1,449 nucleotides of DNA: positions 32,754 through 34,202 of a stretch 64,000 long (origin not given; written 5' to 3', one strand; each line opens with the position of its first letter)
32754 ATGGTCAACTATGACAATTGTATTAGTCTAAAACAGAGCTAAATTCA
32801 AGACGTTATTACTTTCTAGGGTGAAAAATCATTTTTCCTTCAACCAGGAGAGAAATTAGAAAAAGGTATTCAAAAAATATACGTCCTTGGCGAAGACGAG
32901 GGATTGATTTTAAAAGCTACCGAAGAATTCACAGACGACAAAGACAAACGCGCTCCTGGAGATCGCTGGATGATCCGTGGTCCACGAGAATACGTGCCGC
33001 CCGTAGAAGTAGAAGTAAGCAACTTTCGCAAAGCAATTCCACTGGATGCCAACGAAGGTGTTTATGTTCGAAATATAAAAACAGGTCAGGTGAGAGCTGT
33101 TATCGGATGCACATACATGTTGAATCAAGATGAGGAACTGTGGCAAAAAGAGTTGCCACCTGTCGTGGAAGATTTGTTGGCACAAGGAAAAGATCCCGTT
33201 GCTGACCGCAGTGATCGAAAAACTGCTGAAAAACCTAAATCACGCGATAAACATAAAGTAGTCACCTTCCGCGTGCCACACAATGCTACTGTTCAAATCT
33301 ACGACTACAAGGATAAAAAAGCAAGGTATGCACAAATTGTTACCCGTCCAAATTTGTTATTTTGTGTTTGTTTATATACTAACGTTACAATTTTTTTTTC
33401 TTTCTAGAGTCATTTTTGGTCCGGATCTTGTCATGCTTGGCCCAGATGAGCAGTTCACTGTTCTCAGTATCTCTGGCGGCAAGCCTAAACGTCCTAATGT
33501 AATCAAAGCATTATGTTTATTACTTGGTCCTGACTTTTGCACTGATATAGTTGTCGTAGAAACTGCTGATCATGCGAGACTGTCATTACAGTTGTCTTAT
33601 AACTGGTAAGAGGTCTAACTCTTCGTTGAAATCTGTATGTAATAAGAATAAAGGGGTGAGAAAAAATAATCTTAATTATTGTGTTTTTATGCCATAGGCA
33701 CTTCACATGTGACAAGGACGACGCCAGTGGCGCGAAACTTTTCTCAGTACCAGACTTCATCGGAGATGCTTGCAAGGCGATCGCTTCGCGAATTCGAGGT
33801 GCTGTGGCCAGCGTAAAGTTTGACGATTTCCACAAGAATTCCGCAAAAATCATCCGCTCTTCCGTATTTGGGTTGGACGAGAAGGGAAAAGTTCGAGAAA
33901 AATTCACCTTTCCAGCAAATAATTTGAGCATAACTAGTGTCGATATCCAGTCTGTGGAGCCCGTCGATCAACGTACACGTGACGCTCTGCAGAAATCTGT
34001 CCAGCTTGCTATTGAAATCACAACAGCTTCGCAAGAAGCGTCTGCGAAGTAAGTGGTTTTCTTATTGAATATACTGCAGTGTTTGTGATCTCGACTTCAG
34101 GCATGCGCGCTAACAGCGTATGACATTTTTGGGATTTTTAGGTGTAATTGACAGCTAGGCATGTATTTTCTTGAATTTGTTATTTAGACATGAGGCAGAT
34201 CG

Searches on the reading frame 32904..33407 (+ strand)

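Call 57: search_protein_families(library=pfam, proteins=[window:32904-33407:+], max_evalue=0.001)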
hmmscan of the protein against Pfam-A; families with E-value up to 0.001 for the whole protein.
window:32904-33407:+ (167 aa): 3 families
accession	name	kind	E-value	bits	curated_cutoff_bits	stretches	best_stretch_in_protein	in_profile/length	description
PF17796.6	Vault_4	-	4.1e-22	78.6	22.9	1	44-102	1-61/63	Major Vault Protein repeat domain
PF01505.23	Vault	-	1.3e-12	47.9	27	1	2-33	10-42/42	Major Vault Protein repeat domain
PF17795.6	Vault_3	-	1.5e-10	41.4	28.8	1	119-141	1-23/62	Major Vault Protein Repeat domain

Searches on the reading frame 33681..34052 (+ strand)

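Call 57: search_protein_families(library=pfam, proteins=[window:33681-34052:+], max_evalue=0.001)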
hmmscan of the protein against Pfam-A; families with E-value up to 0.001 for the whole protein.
window:33681-34052:+ (123 aa): 1 family
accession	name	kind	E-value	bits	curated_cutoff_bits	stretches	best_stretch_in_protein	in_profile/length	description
PF11978.13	MVP_shoulder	-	1.6e-36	125.3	25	1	7-96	28-118/118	Shoulder domain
